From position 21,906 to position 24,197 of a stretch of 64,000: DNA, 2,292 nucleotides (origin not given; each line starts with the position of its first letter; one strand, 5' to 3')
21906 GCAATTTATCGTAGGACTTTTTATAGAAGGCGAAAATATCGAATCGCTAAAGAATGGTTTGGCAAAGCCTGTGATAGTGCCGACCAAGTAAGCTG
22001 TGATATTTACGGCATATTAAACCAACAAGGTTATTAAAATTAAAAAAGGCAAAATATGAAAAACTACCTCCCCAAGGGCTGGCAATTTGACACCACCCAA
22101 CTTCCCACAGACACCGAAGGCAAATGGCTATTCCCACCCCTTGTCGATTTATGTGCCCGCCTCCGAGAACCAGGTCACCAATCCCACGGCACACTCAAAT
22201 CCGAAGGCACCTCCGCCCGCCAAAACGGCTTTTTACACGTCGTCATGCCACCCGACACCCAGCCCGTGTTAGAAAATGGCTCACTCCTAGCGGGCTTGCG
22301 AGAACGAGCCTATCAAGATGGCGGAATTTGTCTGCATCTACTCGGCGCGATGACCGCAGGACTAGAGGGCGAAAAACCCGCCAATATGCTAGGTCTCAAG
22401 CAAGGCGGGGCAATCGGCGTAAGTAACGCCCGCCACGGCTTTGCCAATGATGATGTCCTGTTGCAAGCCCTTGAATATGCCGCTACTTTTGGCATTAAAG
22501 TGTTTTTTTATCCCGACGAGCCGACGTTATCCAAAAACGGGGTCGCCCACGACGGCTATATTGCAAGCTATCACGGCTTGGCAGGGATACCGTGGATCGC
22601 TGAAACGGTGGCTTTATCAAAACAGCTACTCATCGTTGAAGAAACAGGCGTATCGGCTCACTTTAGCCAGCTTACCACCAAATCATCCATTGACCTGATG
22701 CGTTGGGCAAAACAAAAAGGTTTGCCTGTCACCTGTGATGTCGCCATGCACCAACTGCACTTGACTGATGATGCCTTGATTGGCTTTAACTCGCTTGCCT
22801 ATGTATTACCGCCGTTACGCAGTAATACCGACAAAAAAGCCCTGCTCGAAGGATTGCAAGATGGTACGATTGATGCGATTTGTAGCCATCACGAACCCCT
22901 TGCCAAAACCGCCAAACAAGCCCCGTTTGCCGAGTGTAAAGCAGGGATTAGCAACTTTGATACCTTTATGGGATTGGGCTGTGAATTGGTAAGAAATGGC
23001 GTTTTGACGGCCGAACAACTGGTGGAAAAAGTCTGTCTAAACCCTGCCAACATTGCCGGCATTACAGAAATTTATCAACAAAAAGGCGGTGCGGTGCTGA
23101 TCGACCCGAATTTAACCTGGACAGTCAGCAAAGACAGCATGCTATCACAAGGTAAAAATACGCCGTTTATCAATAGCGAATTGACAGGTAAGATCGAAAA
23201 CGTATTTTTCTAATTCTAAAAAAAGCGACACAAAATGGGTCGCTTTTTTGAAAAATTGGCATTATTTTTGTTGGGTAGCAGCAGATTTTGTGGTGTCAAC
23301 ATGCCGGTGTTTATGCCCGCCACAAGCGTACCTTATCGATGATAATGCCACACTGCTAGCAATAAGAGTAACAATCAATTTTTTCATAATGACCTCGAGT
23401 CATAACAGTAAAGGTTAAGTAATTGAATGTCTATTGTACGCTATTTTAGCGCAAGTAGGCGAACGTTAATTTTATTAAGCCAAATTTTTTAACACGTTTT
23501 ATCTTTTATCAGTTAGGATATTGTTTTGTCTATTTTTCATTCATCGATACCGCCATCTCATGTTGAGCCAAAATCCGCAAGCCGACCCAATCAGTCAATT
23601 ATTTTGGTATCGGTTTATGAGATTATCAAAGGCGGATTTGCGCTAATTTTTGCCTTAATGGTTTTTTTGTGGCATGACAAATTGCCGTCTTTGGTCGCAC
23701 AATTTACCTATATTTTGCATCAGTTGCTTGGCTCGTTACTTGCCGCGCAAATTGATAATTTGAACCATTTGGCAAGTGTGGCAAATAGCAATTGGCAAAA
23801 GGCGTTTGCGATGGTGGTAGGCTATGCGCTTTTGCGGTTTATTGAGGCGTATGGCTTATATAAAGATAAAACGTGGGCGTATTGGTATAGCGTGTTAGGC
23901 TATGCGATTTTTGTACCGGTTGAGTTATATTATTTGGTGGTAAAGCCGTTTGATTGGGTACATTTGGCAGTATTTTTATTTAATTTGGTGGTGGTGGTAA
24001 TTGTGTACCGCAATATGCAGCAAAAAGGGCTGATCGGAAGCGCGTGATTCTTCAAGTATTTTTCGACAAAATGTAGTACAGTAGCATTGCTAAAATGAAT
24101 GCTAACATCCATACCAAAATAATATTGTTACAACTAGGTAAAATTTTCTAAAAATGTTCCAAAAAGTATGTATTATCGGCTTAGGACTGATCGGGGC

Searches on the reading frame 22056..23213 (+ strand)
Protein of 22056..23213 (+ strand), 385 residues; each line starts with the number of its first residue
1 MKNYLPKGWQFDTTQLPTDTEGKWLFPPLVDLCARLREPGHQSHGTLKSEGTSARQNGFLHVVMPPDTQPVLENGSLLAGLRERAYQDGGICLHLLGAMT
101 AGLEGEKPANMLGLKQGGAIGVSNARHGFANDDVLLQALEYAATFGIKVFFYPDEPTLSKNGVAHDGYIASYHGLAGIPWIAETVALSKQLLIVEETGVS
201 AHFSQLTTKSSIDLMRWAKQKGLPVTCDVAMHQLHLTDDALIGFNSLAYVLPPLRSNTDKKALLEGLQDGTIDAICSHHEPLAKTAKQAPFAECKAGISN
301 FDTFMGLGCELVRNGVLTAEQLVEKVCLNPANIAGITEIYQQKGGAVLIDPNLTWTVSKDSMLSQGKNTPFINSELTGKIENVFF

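Call 4: search_protein_families(library=pfam, proteins=[window:22056-23213:+], max_evalue=1)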
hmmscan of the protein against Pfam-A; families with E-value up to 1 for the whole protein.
window:22056-23213:+ (385 aa): 1 family
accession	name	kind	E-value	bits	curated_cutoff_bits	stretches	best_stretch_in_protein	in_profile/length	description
PF01979.26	Amidohydro_1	-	0.052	13.2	25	1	242-337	219-301/345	Amidohydrolase family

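Call 5: search_protein_families(library=ncbifam, proteins=[window:22056-23213:+], max_evalue=1)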
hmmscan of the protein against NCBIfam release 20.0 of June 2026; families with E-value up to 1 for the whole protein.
window:22056-23213:+ (385 aa): 30 families (the best 25 are shown)
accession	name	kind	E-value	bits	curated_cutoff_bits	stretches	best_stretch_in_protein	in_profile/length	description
NF006838.0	PRK09357.1-3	equivalog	1.6e-103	346.8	644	1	18-381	46-411/423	dihydroorotase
NF005791.0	PRK07627.1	equivalog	5.9e-99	331.9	442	1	18-381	46-412/425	dihydroorotase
NF006558.0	PRK09059.1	equivalog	1.4e-72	244.6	645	1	18-381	51-417/430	dihydroorotase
NF006843.0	PRK09357.2-4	equivalog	5.3e-71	239.7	786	1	18-382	44-411/431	dihydroorotase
NF006845.0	PRK09357.2-6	equivalog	3.5e-70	236.8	728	1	16-382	44-416/428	dihydroorotase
NF005614.0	PRK07369.1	equivalog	1.1e-69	235.3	456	1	18-383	48-416/419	dihydroorotase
NF006841.0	PRK09357.2-2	equivalog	1.3e-69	234.9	640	1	7-378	29-404/421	dihydroorotase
NF006842.0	PRK09357.2-3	equivalog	2.5e-68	230.7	695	1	19-382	51-429/440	dihydroorotase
NF006837.0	PRK09357.1-2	equivalog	3.5e-68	230.2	575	1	19-379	46-410/428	dihydroorotase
NF006844.0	PRK09357.2-5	equivalog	1e-67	229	701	1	19-384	47-413/422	dihydroorotase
TIGR00857.1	pyrC_multi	subfamily_domain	4.4e-67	226.8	279.05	1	19-380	31-398/412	dihydroorotase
NF006836.0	PRK09357.1-1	equivalog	6.1e-66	222.9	538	1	18-384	43-417/432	dihydroorotase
NF006839.0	PRK09357.1-4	equivalog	1.8e-53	181.6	576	1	19-381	45-410/422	dihydroorotase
NF006268.0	PRK08417.1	equivalog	3.9e-48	164.5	499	1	19-384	41-397/406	metal-dependent hydrolase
NF002668.0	PRK02382.1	equivalog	1.1e-33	116.6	452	1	14-373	35-394/436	dihydroorotase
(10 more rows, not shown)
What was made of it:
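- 22056..23213 (+): pyrC', a dihydroorotase-like and presumably inactive ATCase partner, forming the downstream flank of the slot. The best NCBIfam DHOase models score 347 and 332 bits, below their cutoffs of 644 and 442 (call 5).
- Checked: The downstream gene (22056..23213, 385 aa) is dihydroorotase-like but falls below every DHOase equivalog cutoff (call 5).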

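Call 6: find_related_loci(query=window:22056-23213:+, collection=genome_contigs, flank=4000)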
Query window:22056-23213:+ (385 aa) in genome_contigs; peptide patterns used: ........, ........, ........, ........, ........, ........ (x = any residue, [..] = any of these).
236 stretches matched a pattern; 179 encode a relative of the query (tblastn E <= 1e-3); the best 80 are kept; 80 distinct loci.
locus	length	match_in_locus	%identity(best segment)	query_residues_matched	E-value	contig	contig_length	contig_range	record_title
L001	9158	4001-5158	87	1-385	0e+0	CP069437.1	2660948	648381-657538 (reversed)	Moraxella osloensis strain FDAARGOS_1202 chromosome, complete genome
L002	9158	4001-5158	87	1-385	0e+0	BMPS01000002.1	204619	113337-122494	Streptomyces cinereus JCM 3040 DNA, sequence002, whole genome shotgun sequence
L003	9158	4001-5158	87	1-385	0e+0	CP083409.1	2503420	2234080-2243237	Moraxella osloensis strain FLMOS1 chromosome, complete genome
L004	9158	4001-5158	87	1-385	0e+0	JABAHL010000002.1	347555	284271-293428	Moraxella osloensis strain 8444 NODE_2_length_347555_cov_41.421964, whole genome shotgun sequence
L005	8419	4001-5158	87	1-385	0e+0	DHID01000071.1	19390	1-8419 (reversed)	MAG TPA_asm: Enhydrobacter sp. UBA4755 UBA4755_contig_126, whole genome shotgun sequence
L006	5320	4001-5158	87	1-385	0e+0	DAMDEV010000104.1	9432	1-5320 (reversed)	MAG TPA_asm: Moraxella sp. isolate CTOTU50404 NODE_220_length_9432_cov_4.882692, whole genome shotgun sequence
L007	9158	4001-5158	87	1-385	0e+0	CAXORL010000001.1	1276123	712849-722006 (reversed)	Moraxella osloensis strain FFTB-42985 genome assembly, contig: FFTB_42985.1:1, whole genome shotgun sequence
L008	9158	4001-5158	87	1-385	0e+0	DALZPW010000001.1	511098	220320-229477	MAG TPA_asm: Moraxella sp. CTOTU47618 NODE_1_length_511098_cov_19.761267, whole genome shotgun sequence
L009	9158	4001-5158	86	1-385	0e+0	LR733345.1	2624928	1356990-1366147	Enhydrobacter sp. 8BJ isolate Enhydrobacter sp. 8BJ genome assembly, scaffold: ENHYD8BJ_scaffold1, whole genome shotgun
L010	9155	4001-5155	82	1-385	0e+0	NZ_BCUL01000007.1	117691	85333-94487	Moraxella atlantae NBRC 14588, whole genome shotgun sequence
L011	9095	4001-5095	82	19-383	0e+0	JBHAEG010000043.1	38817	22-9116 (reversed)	MAG: Moraxellaceae bacterium isolate Meta-D_MAG_32 Meta-D__239504, whole genome shotgun sequence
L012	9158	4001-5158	75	1-385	0e+0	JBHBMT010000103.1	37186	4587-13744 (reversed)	MAG: Moraxella sp. isolate D-25_MAG_29 D-25__83776, whole genome shotgun sequence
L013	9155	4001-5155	74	1-385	0e+0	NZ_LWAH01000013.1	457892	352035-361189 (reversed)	Moraxella catarrhalis strain CCUG 353 contig_4, whole genome shotgun sequence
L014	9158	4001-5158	74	1-385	0e+0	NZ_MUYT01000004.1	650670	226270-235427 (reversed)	Moraxella lincolnii strain CCUG 9405 CCUG9405T_R1__paired__trimmed__paired__contig_4, whole genome shotgun sequence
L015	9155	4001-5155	74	1-385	0e+0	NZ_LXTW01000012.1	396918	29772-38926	Moraxella nonliquefaciens strain CCUG 348 contig_2, whole genome shotgun sequence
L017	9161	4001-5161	72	1-385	0e+0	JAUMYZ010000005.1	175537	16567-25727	MAG: Moraxella sp. isolate S17M_Sa_59 NODE_20_length_175537_cov_103.818688, whole genome shotgun sequence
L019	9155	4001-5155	72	1-385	0e+0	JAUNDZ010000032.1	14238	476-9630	MAG: Moraxella sp. isolate S24M_Sa_22 NODE_1280_length_14238_cov_30.351548, whole genome shotgun sequence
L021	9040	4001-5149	71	1-385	0e+0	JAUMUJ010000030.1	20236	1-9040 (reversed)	MAG: Moraxella sp. isolate S11M_Sa_26 NODE_518_length_20236_cov_10.705466, whole genome shotgun sequence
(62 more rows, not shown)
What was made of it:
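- Tried and rejected: I rejected it because all 80 relatives have the same length of about 385 aa and align from residue 1 (call 6).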

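Call 18: search_protein_families(library=pfam, proteins=[L003:3407-3976:+, L013:3152-3952:+, L019:2372-2779:+, L019:2772-3068:+, L019:3077-3967:+, L017:2768-3409:+, L021:2268-3251:+, L021:3362-3997:+], max_evalue=0.01)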
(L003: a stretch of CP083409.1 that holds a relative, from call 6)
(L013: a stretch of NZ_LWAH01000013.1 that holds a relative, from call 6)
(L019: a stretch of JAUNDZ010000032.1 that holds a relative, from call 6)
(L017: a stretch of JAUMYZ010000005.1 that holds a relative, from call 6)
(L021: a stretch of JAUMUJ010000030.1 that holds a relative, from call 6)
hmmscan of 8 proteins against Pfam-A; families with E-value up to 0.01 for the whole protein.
L003:3407-3976:+ (189 aa): 3 families
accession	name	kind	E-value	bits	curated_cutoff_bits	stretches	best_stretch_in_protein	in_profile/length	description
PF08238.18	Sel1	-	9.1e-29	99.3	30.7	3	103-138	1-36/36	Sel1 repeat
PF23310.1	TPR_27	-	4.4e-08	33.2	27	1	31-77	24-71/110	Plant tetratrico peptide repeats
PF04212.24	MIT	-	0.005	17.3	30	0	120-134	17-31/66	MIT (microtubule interacting and transport) domain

L013:3152-3952:+ (266 aa): 11 families
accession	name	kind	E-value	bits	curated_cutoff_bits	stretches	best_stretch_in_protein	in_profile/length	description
PF08238.18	Sel1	-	3.5e-66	217.7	30.7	6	72-107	1-36/36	Sel1 repeat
PF00515.34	TPR_1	-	3.4e-09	36.6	27.8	0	40-66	1-27/34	Tetratricopeptide repeat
PF13432.12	TPR_16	-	4.1e-09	37.2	32.7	2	29-71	21-62/65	Tetratricopeptide repeat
PF13424.12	TPR_12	-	2.3e-08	34.6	30.1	0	38-66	43-71/77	Tetratricopeptide repeat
PF23310.1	TPR_27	-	1.6e-07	31.4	27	1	48-82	37-71/110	Plant tetratrico peptide repeats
PF07719.23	TPR_2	-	8.7e-07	29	27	1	40-67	1-28/34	Tetratricopeptide repeat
PF13176.12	TPR_7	-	5.7e-05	23.3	27.9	0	184-209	3-24/36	Tetratricopeptide repeat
PF13428.12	TPR_14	-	0.00084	20.2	23.5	0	41-79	2-42/44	Tetratricopeptide repeat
PF12895.13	ANAPC3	-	0.0013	19.4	27.2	0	33-67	16-51/82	Anaphase-promoting complex, cyclosome, subunit 3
PF13431.12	TPR_17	-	0.0033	18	24.4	0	140-155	9-24/34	Tetratricopeptide repeat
PF10516.15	SHNi-TPR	-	0.0061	16.5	21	0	198-212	22-36/38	SHNi-TPR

L019:2372-2779:+ (135 aa): 1 family
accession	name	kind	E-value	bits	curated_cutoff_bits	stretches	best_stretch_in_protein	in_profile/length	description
PF08780.16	NTase_sub_bind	-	2.4e-34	118.5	31.8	1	5-129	4-125/126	Nucleotidyltransferase substrate binding protein like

L019:2772-3068:+ (98 aa): 5 families
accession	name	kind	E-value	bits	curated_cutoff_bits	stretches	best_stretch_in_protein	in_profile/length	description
PF18765.7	Polbeta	-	1.3e-11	45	26.9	1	26-94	15-83/93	Polymerase beta, Nucleotidyltransferase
PF01909.29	NTP_transf_2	-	1.4e-09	38.7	21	1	26-94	16-89/93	Nucleotidyltransferase domain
PF22600.2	MTPAP-like_central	-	2.9e-05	24.6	27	1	11-53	26-68/139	Poly(A) RNA polymerase, mitochondrial-like, central palm domain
PF20879.2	SidM_N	-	0.0062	16.3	27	1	25-65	60-100/285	SidM, N-terminal domain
PF10620.15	MdcG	-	0.0098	16.2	26.5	0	39-77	49-85/121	Phosphoribosyl-dephospho-CoA transferase MdcG C-terminal domain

L019:3077-3967:+ (296 aa): 7 families
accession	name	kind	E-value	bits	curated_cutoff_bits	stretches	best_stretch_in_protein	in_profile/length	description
PF08238.18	Sel1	-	9e-19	67.7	30.7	2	256-289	3-36/36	Sel1 repeat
PF13424.12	TPR_12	-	8.6e-09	35.9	30.1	2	186-249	18-75/77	Tetratricopeptide repeat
PF00515.34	TPR_1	-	6.1e-06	26.3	27.8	1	221-248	3-30/34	Tetratricopeptide repeat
PF07719.23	TPR_2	-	4.8e-05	23.6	27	1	222-248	4-30/34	Tetratricopeptide repeat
PF13181.12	TPR_8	-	0.00024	21.5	25.7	1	221-249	3-31/34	Tetratricopeptide repeat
PF13374.12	TPR_10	-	0.0022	18.4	27.5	0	220-248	3-31/42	Tetratricopeptide repeat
PF15413.13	PH_11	-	0.01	16.8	30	0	32-84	60-101/101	Pleckstrin homology domain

L017:2768-3409:+ (213 aa): 1 family
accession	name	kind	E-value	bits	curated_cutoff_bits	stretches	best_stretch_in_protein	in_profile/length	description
PF09346.15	SMI1_KNR4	-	7.6e-13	49.6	25.4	1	39-194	1-124/125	SMI1 / KNR4 family (SUKH-1)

L021:2268-3251:+ (327 aa): 2 families
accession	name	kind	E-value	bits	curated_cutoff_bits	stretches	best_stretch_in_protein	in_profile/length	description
PF06168.16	DUF981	-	0.00029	21.3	29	0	229-308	29-94/186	Protein of unknown function (DUF981)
PF05875.18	Ceramidase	-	0.0064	16.3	32.5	0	10-88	105-184/259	Ceramidase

L021:3362-3997:+ (211 aa): 1 family
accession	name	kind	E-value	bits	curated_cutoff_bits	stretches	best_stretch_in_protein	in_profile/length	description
PF09346.15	SMI1_KNR4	-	8e-14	52.8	25.4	1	35-190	1-124/125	SMI1 / KNR4 family (SUKH-1)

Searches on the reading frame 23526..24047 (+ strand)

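Call 4: search_protein_families(library=pfam, proteins=[window:23526-24047:+], max_evalue=1)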
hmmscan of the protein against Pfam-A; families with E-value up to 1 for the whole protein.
window:23526-24047:+ (173 aa): 1 family
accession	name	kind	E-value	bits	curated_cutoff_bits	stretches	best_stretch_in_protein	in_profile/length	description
PF09900.14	DUF2127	-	3.5e-20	73.1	24.3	1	27-163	4-139/140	Predicted membrane protein (DUF2127)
